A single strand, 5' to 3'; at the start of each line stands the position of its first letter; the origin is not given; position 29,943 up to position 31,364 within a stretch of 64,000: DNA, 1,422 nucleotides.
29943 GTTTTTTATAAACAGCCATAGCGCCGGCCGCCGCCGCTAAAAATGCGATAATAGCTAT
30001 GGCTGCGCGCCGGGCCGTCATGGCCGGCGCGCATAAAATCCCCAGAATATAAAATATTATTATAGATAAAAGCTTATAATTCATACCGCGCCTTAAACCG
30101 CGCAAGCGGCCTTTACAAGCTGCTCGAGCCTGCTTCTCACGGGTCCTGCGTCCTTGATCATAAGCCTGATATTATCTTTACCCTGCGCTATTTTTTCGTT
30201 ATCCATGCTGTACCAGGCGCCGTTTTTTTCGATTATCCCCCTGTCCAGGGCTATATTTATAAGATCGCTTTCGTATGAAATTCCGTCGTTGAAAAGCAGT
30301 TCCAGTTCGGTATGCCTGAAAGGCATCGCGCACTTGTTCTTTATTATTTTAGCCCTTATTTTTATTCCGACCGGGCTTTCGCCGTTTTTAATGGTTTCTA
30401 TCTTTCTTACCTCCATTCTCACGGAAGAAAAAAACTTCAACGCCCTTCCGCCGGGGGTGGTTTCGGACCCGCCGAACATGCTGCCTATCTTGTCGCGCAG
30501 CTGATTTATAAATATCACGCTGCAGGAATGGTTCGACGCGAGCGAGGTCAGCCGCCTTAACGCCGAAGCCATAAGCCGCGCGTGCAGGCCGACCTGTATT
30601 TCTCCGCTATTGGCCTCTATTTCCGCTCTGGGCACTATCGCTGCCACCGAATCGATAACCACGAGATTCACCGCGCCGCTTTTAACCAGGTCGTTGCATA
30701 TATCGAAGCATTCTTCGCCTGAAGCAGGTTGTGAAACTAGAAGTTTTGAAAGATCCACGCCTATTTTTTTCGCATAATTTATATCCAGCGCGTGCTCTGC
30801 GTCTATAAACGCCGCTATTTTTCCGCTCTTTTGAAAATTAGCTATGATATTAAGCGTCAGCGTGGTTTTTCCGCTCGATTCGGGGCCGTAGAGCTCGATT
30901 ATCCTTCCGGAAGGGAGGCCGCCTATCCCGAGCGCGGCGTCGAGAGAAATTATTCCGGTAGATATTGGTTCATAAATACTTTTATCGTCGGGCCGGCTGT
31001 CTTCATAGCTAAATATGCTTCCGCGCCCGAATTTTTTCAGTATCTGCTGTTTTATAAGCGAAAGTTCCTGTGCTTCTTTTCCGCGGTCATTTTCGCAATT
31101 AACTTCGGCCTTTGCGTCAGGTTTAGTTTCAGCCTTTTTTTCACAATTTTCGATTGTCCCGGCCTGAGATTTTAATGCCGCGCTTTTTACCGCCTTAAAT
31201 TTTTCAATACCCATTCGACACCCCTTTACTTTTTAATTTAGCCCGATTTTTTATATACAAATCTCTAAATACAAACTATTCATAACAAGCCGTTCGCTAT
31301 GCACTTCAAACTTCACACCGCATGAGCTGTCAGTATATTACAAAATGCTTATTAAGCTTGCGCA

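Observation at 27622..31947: recA embedded between comEA and comEC in a single co-oriented competence cluster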

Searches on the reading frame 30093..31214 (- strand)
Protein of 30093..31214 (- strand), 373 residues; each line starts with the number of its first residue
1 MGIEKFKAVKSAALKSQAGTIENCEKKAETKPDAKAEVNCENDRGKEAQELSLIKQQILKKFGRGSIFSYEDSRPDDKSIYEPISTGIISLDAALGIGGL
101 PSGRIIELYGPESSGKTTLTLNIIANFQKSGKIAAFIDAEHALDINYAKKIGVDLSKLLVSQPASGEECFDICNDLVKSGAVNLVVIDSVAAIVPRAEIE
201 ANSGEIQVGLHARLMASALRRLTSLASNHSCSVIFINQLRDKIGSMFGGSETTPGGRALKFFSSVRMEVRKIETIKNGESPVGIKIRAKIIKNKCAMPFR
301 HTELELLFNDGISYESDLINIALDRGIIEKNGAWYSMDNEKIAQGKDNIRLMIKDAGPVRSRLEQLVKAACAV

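Call 3: search_protein_families(library=pfam, proteins=[window:30093-31214:-])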
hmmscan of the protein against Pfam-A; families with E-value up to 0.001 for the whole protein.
window:30093-31214:- (373 aa): 8 families
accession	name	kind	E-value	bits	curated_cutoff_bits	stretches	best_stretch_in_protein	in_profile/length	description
PF00154.27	RecA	-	1.6e-107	359.2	27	1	52-313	4-262/262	recA bacterial DNA recombination protein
PF21096.2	RecA_C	-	1.5e-15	57.5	27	1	317-370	2-55/57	RecA C-terminal domain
PF08423.17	Rad51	-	2.3e-09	37.3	22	1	84-272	8-212/244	Rad51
PF06745.19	ATPase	-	1.2e-07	31.8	26.6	1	84-158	1-77/231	KaiC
PF01637.24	ATPase_2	-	4.1e-06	27.2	33.2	1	104-151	21-68/225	ATPase domain predominantly from Archaea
PF13481.12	AAA_25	-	4.4e-05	23.6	27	0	99-125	29-55/195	AAA domain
PF03796.21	DnaB_C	-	0.00011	22.1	27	0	84-137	2-54/255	DnaB-like helicase C terminal domain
PF13401.12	AAA_22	-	0.00031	21.5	27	1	104-236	6-121/130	AAA domain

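Call 4: search_protein_families(library=ncbifam, proteins=[window:30093-31214:-])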
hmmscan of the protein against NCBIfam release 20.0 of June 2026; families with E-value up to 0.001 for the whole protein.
window:30093-31214:- (373 aa): 15 families
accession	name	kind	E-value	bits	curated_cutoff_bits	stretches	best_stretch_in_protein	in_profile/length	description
TIGR02012.1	tigrfam_recA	equivalog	1.4e-128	428.7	325.3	1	49-368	4-320/321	recombinase RecA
NF007072.0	PRK09519.1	equivalog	2.3e-104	350.3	1024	2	49-295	9-252/790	intein-containing recombinase RecA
TIGR02237.1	recomb_radB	equivalog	2.3e-17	63.6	172.4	1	96-273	5-180/210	DNA repair and recombination protein RadB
NF003301.0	PRK04301.1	equivalog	1e-13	51.2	259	1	82-272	81-284/316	DNA repair and recombination protein RadA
NF033429.2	ImuA_translesion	equivalog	9.2e-12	45.2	150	1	83-186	15-119/181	translesion DNA synthesis-associated protein ImuA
TIGR02236.1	recomb_radA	equivalog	1.1e-10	41.4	361.15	1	82-272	76-280/311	DNA repair and recombination protein RadA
NF006861.0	PRK09361.1-1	equivalog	1.2e-10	41.3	278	1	82-269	3-194/235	DNA repair and recombination protein RadB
TIGR02238.1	recomb_DMC1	equivalog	3.7e-09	36.2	447.7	1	78-271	73-281/314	meiotic recombinase Dmc1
TIGR02239.1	recomb_RAD51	equivalog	2.4e-08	33.4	478.05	1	176-272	186-282/316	DNA repair protein RAD51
TIGR03600.1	phage_DnaB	exception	3.2e-07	29.7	498.65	1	69-142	162-234/421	phage replicative helicase, DnaB family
TIGR03881.1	KaiC_arch_4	hypoth_equivalog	2.8e-06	27.2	247.8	1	84-212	3-109/231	KaiC domain-containing protein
TIGR00416.1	sms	equivalog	0.0002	20.2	403.05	1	84-236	76-218/454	DNA repair protein RadA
NF058630.1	repair_Rv3395c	exception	0.00022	21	65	1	98-198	5-95/153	DnaE2-dependent mutagenesis accessory factor ImuA'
TIGR03880.1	KaiC_arch_3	hypoth_equivalog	0.00023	20.8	249.45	1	87-158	1-73/224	KaiC domain-containing protein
NF006799.0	PRK09302.1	equivalog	0.00025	19.8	408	1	77-195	248-377/515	circadian clock protein KaiC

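Call 8: find_encoding_contigs(protein=window:30093-31214:-, flank=10000, max_places=6)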
Protein window:30093-31214:- (373 aa): 14 contigs read that carry it; 6 places shown.
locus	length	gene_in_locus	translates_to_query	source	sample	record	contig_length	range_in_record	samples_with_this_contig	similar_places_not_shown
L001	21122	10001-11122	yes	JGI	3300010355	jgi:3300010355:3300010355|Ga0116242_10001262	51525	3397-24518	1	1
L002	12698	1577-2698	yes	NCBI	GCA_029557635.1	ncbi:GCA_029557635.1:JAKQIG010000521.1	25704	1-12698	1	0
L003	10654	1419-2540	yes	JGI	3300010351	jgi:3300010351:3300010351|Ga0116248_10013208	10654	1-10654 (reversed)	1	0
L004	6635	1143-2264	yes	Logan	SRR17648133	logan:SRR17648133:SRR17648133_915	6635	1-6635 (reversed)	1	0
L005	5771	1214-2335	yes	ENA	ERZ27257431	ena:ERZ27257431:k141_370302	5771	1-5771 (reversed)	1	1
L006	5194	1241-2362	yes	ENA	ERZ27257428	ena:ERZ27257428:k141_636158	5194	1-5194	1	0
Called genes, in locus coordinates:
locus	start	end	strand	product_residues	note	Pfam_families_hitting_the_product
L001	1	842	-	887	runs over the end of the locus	PF03065:Glyco_hydro_57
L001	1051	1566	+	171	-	PF14512:TM1586_NiRdase (faint), PF00881:Nitroreductase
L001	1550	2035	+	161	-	PF03073:TspO_MBR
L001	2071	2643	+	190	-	PF13302:Acetyltransf_3, PF13420:Acetyltransf_4, PF00583:Acetyltransf_1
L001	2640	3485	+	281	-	PF02678:Pirin, PF05726:Pirin_C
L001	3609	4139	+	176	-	-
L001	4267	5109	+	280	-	PF00753:Lactamase_B, PF12706:Lactamase_B_2 (weak), PF23023:Anti-Pycsar_Apyc1 (weak)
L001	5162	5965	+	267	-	-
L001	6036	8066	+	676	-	PF00144:Beta-lactamase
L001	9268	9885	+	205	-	PF06514:PsbU (faint), PF14716:HHH_8 (faint), PF12836:HHH_3, PF14520:HHH_5 (faint), PF14579:HHH_6 (faint), PF00633:HHH (weak), PF12826:HHH_2 (faint), PF12836:HHH_3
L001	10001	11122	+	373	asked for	PF00154:RecA_N, PF08423:Rad51, PF06745:ATPase (weak), PF01637:ATPase_2 (weak), PF21096:RecA_C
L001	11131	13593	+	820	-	PF03772:Competence, PF00753:Lactamase_B, PF12706:Lactamase_B_2 (weak)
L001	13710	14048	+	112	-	PF01740:STAS, PF13466:STAS_2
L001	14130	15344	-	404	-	-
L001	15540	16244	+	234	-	-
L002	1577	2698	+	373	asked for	PF00154:RecA_N, PF08423:Rad51, PF06745:ATPase (weak), PF01637:ATPase_2 (weak), PF21096:RecA_C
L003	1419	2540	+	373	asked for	PF00154:RecA_N, PF08423:Rad51, PF06745:ATPase (weak), PF01637:ATPase_2 (weak), PF21096:RecA_C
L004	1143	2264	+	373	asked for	PF00154:RecA_N, PF08423:Rad51, PF06745:ATPase (weak), PF01637:ATPase_2 (weak), PF21096:RecA_C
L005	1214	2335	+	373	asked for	PF00154:RecA_N, PF08423:Rad51, PF06745:ATPase (weak), PF01637:ATPase_2 (weak), PF21096:RecA_C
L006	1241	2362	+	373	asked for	PF00154:RecA_N, PF08423:Rad51, PF06745:ATPase (weak), PF01637:ATPase_2 (weak), PF21096:RecA_C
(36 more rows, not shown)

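Call 10: find_homologous_proteins(query=window:30093-31214:-, max_evalue=1e-30)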
Query window:30093-31214:- (373 aa): 8000 proteins with E <= 1e-30 among 8000 candidates; the best 120 are listed.
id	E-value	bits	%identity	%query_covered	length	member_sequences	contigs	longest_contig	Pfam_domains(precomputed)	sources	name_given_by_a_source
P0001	3.9e-231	784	98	100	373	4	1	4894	PF06745.20,PF08423.18,PF00154.28,PF21096.3,PF01637.25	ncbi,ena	-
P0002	2.2e-183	627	79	99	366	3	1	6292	PF06745.20,PF08423.18,PF00154.28,PF21096.3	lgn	-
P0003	2.6e-183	627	74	100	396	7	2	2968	PF06745.20,PF08423.18,PF00154.28,PF21096.3,PF01637.25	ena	-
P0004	1.9e-182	624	86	88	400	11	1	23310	PF06745.20,PF08423.18,PF00154.28,PF21096.3,PF01637.25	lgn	-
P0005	1.1e-156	539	71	95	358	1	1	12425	PF06745.20,PF08423.18,PF00154.28,PF21096.3,PF01637.25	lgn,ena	-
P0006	6.9e-151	520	-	-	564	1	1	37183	PF06745.20,PF08423.18,PF00154.28,PF21096.3,PF01637.25,PF27531.1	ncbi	ncbi:recombinase RecA [Streptomyces cyaneofuscatus]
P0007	1.3e-148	513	-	-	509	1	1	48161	PF06745.20,PF13479.13,PF08423.18,PF13401.13,PF00154.28,PF21096.3,PF01637.25,PF27531.1,PF13191.13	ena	-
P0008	3.5e-144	498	67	92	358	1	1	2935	PF06745.20,PF08423.18,PF00154.28,PF21096.3,PF27531.1,PF13481.13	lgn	-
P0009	7.1e-143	494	65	93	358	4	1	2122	PF06745.20,PF08423.18,PF00154.28,PF21096.3,PF27531.1,PF13481.13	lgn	-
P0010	8.9e-140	484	65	92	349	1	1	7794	PF06745.20,PF08423.18,PF00154.28,PF21096.3,PF13481.13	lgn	-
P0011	4.8e-137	475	65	88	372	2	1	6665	PF06745.20,PF08423.18,PF00154.28,PF21096.3,PF13481.13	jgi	-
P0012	7.2e-136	471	66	86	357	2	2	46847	PF06745.20,PF08423.18,PF00154.28,PF21096.3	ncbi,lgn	ncbi:MAG: recombinase RecA [Candidatus Wallbacteria bacterium]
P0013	1.3e-133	463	64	88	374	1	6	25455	PF06745.20,PF08423.18,PF00154.28,PF21096.3,PF13481.13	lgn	-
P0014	6.6e-119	415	57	92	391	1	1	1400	PF06745.20,PF08423.18,PF00154.28,PF21096.3,PF27531.1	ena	-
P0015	4.6e-110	386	-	-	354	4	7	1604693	PF06745.20,PF08423.18,PF00154.28,PF21096.3,PF27531.1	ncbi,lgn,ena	-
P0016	1.9e-109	384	54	86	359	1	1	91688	PF06745.20,PF08423.18,PF00154.28,PF21096.3,PF01637.25,PF27531.1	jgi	-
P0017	4.6e-108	379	51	92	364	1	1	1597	PF06745.20,PF13479.13,PF08423.18,PF00154.28,PF21096.3,PF01637.25,PF27531.1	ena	-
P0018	6.0e-108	379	54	87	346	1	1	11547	PF06745.20,PF13479.13,PF08423.18,PF00154.28,PF21096.3,PF01637.25,PF27531.1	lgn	-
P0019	7.1e-108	379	51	92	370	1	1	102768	PF06745.20,PF08423.18,PF00154.28,PF21096.3,PF27531.1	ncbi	-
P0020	1.2e-107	378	55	86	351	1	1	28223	PF06745.20,PF08423.18,PF00154.28,PF21096.3,PF01637.25,PF27531.1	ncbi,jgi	-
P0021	1.4e-107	378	-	-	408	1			PF06745.20,PF08423.18,PF00154.28,PF21096.3,PF27531.1,PF13481.13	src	-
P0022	1.6e-107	378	53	87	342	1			PF06745.20,PF08423.18,PF00154.28,PF21096.3,PF27531.1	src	-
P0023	2.6e-107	377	53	91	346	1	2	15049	PF06745.20,PF13479.13,PF08423.18,PF00154.28,PF21096.3,PF01637.25,PF27531.1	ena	-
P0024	4.2e-107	376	53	89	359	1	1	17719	PF06745.20,PF08423.18,PF00154.28,PF21096.3,PF27531.1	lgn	-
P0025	4.8e-107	376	54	85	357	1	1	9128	PF06745.20,PF08423.18,PF00154.28,PF21096.3,PF27531.1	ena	-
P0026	4.8e-107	376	52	89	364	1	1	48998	PF06745.20,PF08423.18,PF00154.28,PF21096.3,PF27531.1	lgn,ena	-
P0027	4.9e-107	376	53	87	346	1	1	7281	PF06745.20,PF13479.13,PF08423.18,PF00154.28,PF21096.3,PF01637.25,PF27531.1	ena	-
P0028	5.0e-107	376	54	85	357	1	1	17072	PF06745.20,PF08423.18,PF00154.28,PF21096.3,PF27531.1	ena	-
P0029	5.3e-107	376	53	88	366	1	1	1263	PF06745.20,PF08423.18,PF00154.28,PF21096.3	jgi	jgi:recombination protein RecA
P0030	5.4e-107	376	52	91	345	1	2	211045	PF06745.20,PF08423.18,PF00154.28,PF21096.3,PF01637.25,PF27531.1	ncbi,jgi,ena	-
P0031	5.8e-107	376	54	87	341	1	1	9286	PF06745.20,PF08423.18,PF00154.28,PF21096.3,PF01637.25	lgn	-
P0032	8.2e-107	375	56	86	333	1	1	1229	PF06745.20,PF08423.18,PF00154.28,PF21096.3,PF01637.25,PF27531.1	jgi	-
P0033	9.4e-107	375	53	91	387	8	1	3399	PF06745.20,PF08423.18,PF00154.28,PF21096.3,PF27531.1,PF13481.13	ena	-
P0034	1.0e-106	375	53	89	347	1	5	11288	PF06745.20,PF08423.18,PF00154.28,PF21096.3,PF27531.1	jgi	jgi:recombination protein RecA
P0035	1.1e-106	375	56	81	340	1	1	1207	PF06745.20,PF08423.18,PF00154.28,PF21096.3,PF01637.25,PF27531.1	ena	-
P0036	1.2e-106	375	55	90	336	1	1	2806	PF06745.20,PF08423.18,PF00154.28,PF21096.3,PF01637.25,PF27531.1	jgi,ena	-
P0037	1.3e-106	375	53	87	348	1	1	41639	PF06745.20,PF08423.18,PF00154.28,PF21096.3,PF27531.1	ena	-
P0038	1.5e-106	374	55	84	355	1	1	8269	PF06745.20,PF08423.18,PF00154.28,PF21096.3,PF27531.1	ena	-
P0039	1.6e-106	374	53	87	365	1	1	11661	PF06745.20,PF08423.18,PF00154.28,PF21096.3,PF27531.1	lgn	-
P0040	1.6e-106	374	53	87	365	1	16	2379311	PF06745.20,PF08423.18,PF00154.28,PF21096.3,PF27531.1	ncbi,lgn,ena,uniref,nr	ncbi:recombinase RecA [Enorma phocaeensis]|uniref:recombinase RecA n=1 Tax=Enorma phocaeensis TaxID=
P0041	1.6e-106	374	53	87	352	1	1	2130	PF06745.20,PF08423.18,PF00154.28,PF21096.3,PF27531.1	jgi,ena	jgi:recombination protein RecA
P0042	1.8e-106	374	53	86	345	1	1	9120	PF06745.20,PF08423.18,PF00154.28,PF21096.3,PF27531.1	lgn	-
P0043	1.9e-106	374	53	85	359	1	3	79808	PF06745.20,PF08423.18,PF00154.28,PF21096.3,PF27531.1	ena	-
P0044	2.4e-106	374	51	89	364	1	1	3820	PF06745.20,PF08423.18,PF00154.28,PF21096.3,PF27531.1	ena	-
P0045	2.7e-106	374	53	87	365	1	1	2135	PF06745.20,PF08423.18,PF00154.28,PF21096.3,PF27531.1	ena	-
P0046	2.8e-106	374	53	87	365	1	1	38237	PF06745.20,PF08423.18,PF00154.28,PF21096.3,PF27531.1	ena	-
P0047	3.0e-106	374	55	84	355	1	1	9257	PF06745.20,PF08423.18,PF00154.28,PF21096.3,PF27531.1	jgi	-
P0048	3.2e-106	373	-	-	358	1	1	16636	PF06745.20,PF08423.18,PF00154.28,PF21096.3,PF27531.1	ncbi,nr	ncbi:MAG: recombinase RecA [Coriobacteriia bacterium]|nr:recombinase RecA [Coriobacteriia bacterium]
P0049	3.3e-106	373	55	88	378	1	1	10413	PF06745.20,PF08423.18,PF00154.28,PF21096.3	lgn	-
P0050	3.5e-106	373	55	84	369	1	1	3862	PF08423.18,PF00154.28,PF21096.3,PF27531.1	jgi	jgi:recombination protein RecA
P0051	4.3e-106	373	52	87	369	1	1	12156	PF06745.20,PF08423.18,PF00154.28,PF21096.3,PF27531.1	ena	-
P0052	5.8e-106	373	52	87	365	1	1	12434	PF06745.20,PF08423.18,PF00154.28,PF21096.3,PF27531.1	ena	-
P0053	5.8e-106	373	52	87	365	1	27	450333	PF06745.20,PF08423.18,PF00154.28,PF21096.3,PF27531.1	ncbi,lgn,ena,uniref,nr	ncbi:recombinase RecA [Enorma phocaeensis]|uniref:Protein RecA n=1 Tax=Enorma phocaeensis TaxID=1871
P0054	7.2e-106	372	53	87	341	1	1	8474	PF06745.20,PF08423.18,PF00154.28,PF21096.3,PF01637.25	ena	-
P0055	8.5e-106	372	53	90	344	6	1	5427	PF06745.20,PF08423.18,PF00154.28,PF21096.3,PF27531.1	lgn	-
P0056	8.8e-106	372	53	85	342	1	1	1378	PF06745.20,PF08423.18,PF00154.28,PF21096.3,PF27531.1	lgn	-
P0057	9.7e-106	372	53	85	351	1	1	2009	PF06745.20,PF08423.18,PF00154.28,PF21096.3,PF27531.1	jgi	-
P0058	9.9e-106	372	54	85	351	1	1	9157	PF06745.20,PF08423.18,PF00154.28,PF21096.3,PF27531.1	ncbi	-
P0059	1.0e-105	372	54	86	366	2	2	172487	PF06745.20,PF08423.18,PF00154.28,PF21096.3,PF27531.1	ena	-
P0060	1.0e-105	372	53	90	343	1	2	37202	PF06745.20,PF08423.18,PF00154.28,PF21096.3,PF27531.1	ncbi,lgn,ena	-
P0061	1.1e-105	372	53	87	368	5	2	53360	PF06745.20,PF08423.18,PF00154.28,PF21096.3,PF27531.1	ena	-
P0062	1.1e-105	372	52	89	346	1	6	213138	PF06745.20,PF08423.18,PF00154.28,PF21096.3,PF27531.1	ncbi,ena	ncbi:MAG: recombinase RecA [Candidatus Nanopelagicales bacterium]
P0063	1.3e-105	371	52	86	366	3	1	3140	PF06745.20,PF08423.18,PF00154.28,PF21096.3,PF27531.1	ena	-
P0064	1.3e-105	371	53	88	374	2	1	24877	PF06745.20,PF08423.18,PF00154.28,PF21096.3,PF27531.1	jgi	-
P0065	1.3e-105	371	54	85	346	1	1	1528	PF06745.20,PF08423.18,PF00154.28,PF21096.3,PF27531.1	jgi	jgi:recombination protein RecA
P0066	1.4e-105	371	52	87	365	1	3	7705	PF06745.20,PF08423.18,PF00154.28,PF21096.3,PF27531.1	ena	-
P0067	1.5e-105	371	54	87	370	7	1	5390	PF06745.20,PF08423.18,PF00154.28,PF21096.3,PF27531.1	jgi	jgi:recombination protein RecA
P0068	1.5e-105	371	51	94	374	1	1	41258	PF06745.20,PF08423.18,PF00154.28,PF21096.3,PF27531.1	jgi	jgi:recombination protein RecA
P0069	1.7e-105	371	52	92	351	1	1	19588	PF06745.20,PF08423.18,PF00154.28,PF21096.3,PF27531.1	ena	-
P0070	1.8e-105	371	53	87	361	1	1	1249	PF06745.20,PF08423.18,PF00154.28,PF21096.3,PF27531.1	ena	-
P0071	1.8e-105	371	51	95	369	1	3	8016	PF08423.18,PF00154.28,PF21096.3,PF27531.1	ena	-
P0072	1.9e-105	371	53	91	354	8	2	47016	PF06745.20,PF08423.18,PF00154.28,PF21096.3,PF27531.1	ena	-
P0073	2.1e-105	371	53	89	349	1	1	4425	PF06745.20,PF08423.18,PF00154.28,PF21096.3,PF27531.1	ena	-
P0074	2.1e-105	371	52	89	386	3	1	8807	PF06745.20,PF08423.18,PF00154.28,PF21096.3,PF27531.1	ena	-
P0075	2.2e-105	371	52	92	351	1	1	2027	PF06745.20,PF08423.18,PF00154.28,PF21096.3,PF27531.1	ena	-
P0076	2.2e-105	371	54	85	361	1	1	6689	PF06745.20,PF08423.18,PF00154.28,PF21096.3,PF27531.1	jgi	-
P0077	2.3e-105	371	50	96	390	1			PF06745.20,PF08423.18,PF00154.28,PF21096.3,PF27531.1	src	-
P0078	2.3e-105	371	53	91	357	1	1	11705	PF06745.20,PF08423.18,PF00154.28,PF21096.3,PF27531.1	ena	-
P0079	2.4e-105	371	54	86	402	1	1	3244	PF06745.20,PF08423.18,PF00154.28,PF21096.3,PF27531.1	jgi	jgi:recombination protein RecA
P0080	2.4e-105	371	52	90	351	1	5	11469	PF06745.20,PF08423.18,PF00154.28,PF21096.3,PF27531.1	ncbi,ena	-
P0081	2.4e-105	371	50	93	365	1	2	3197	PF06745.20,PF08423.18,PF00154.28,PF21096.3,PF27531.1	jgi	jgi:recombination protein RecA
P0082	2.4e-105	371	52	90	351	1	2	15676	PF06745.20,PF08423.18,PF00154.28,PF21096.3,PF27531.1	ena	-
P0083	2.5e-105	370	51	87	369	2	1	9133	PF06745.20,PF08423.18,PF00154.28,PF21096.3,PF27531.1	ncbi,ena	-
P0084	2.7e-105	370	51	91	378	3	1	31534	PF06745.20,PF08423.18,PF00154.28,PF21096.3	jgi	jgi:recombination protein RecA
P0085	2.7e-105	370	54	82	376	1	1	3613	PF08423.18,PF00154.28,PF21096.3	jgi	jgi:recombination protein RecA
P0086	2.8e-105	370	52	90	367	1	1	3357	PF06745.20,PF08423.18,PF00154.28,PF21096.3,PF27531.1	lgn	-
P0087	2.8e-105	370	51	90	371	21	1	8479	PF06745.20,PF08423.18,PF00154.28,PF21096.3,PF01637.25,PF27531.1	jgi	jgi:recombination protein RecA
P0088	2.8e-105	370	52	91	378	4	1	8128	PF08423.18,PF00154.28,PF21096.3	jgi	jgi:recombination protein RecA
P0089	2.9e-105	370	54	85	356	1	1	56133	PF06745.20,PF08423.18,PF00154.28,PF21096.3,PF27531.1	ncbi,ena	-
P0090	3.0e-105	370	52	87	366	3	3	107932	PF06745.20,PF08423.18,PF00154.28,PF21096.3,PF27531.1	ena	-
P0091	3.1e-105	370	53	87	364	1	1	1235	PF06745.20,PF08423.18,PF00154.28,PF21096.3,PF27531.1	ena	-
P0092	3.1e-105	370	51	90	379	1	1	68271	PF06745.20,PF08423.18,PF00154.28,PF21096.3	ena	-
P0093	3.1e-105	370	53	92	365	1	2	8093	PF06745.20,PF08423.18,PF00154.28,PF21096.3,PF27531.1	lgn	-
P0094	3.2e-105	370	54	84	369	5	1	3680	PF06745.20,PF08423.18,PF00154.28,PF21096.3,PF27531.1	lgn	-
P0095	3.3e-105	370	53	89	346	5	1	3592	PF06745.20,PF08423.18,PF00154.28,PF21096.3,PF27531.1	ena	-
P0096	3.3e-105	370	53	87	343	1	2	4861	PF06745.20,PF08423.18,PF00154.28,PF21096.3,PF27531.1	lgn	-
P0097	3.4e-105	370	53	86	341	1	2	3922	PF06745.20,PF08423.18,PF00154.28,PF21096.3,PF01637.25,PF27531.1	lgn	-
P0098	3.4e-105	370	52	90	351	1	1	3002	PF06745.20,PF08423.18,PF00154.28,PF21096.3,PF27531.1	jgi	-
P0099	3.4e-105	370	52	90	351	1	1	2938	PF06745.20,PF08423.18,PF00154.28,PF21096.3,PF27531.1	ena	-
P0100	3.6e-105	370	51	88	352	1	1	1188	PF06745.20,PF08423.18,PF00154.28,PF21096.3,PF27531.1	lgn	-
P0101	3.6e-105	370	51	92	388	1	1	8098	PF06745.20,PF08423.18,PF00154.28,PF21096.3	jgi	-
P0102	3.9e-105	370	49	90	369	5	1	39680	PF06745.20,PF08423.18,PF00154.28,PF21096.3,PF27531.1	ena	-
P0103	4.0e-105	370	53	89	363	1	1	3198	PF06745.20,PF08423.18,PF00154.28,PF21096.3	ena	-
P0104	4.0e-105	370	52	92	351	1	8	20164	PF06745.20,PF08423.18,PF00154.28,PF21096.3,PF27531.1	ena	-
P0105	4.2e-105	370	55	82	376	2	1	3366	PF08423.18,PF00154.28,PF21096.3,PF27531.1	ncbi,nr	ncbi:MAG: recombinase RecA [Phycisphaerae bacterium]|nr:recombinase RecA [Phycisphaerae bacterium]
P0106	4.2e-105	370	53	87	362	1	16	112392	PF06745.20,PF08423.18,PF00154.28,PF21096.3,PF27531.1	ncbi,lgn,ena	-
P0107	4.3e-105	370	51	90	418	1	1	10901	PF06745.20,PF08423.18,PF00154.28,PF21096.3,PF27531.1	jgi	jgi:recombination protein RecA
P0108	4.3e-105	370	53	87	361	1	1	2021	PF06745.20,PF08423.18,PF00154.28,PF21096.3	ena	-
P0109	4.3e-105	370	52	88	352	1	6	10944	PF06745.20,PF08423.18,PF00154.28,PF21096.3,PF01637.25,PF27531.1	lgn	-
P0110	4.8e-105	370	52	90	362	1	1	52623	PF06745.20,PF08423.18,PF00154.28,PF21096.3,PF27531.1,PF13481.13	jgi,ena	-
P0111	5.0e-105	370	54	85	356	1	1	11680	PF06745.20,PF08423.18,PF00154.28,PF21096.3,PF27531.1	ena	-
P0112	5.4e-105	369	56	79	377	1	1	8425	PF06745.20,PF08423.18,PF00154.28,PF21096.3,PF27531.1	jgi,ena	-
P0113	5.4e-105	369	53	88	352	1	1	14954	PF06745.20,PF08423.18,PF00154.28,PF21096.3,PF01637.25,PF27531.1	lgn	-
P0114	5.6e-105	369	52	92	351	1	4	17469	PF06745.20,PF08423.18,PF00154.28,PF21096.3,PF27531.1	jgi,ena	-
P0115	6.4e-105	369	54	87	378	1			PF06745.20,PF08423.18,PF00154.28,PF21096.3,PF27531.1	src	-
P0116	6.4e-105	369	54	87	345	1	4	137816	PF06745.20,PF08423.18,PF00154.28,PF21096.3,PF27531.1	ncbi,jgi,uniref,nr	ncbi:recombinase RecA [Saccharomonospora sp. NB11]|jgi:recombination protein RecA|uniref:recombinase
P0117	6.9e-105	369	52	87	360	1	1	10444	PF06745.20,PF08423.18,PF00154.28,PF21096.3,PF27531.1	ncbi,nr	ncbi:MAG: recombinase RecA [Acidobacteria bacterium]|nr:recombinase RecA [Acidobacteriota bacterium]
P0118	7.1e-105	369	54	84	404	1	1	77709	PF06745.20,PF08423.18,PF00154.28,PF21096.3,PF27531.1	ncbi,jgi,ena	jgi:recombination protein RecA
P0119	7.4e-105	369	51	92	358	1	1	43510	PF06745.20,PF08423.18,PF00154.28,PF21096.3,PF27531.1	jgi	jgi:recombination protein RecA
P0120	7.8e-105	369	51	92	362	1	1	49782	PF06745.20,PF08423.18,PF00154.28,PF21096.3,PF27531.1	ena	-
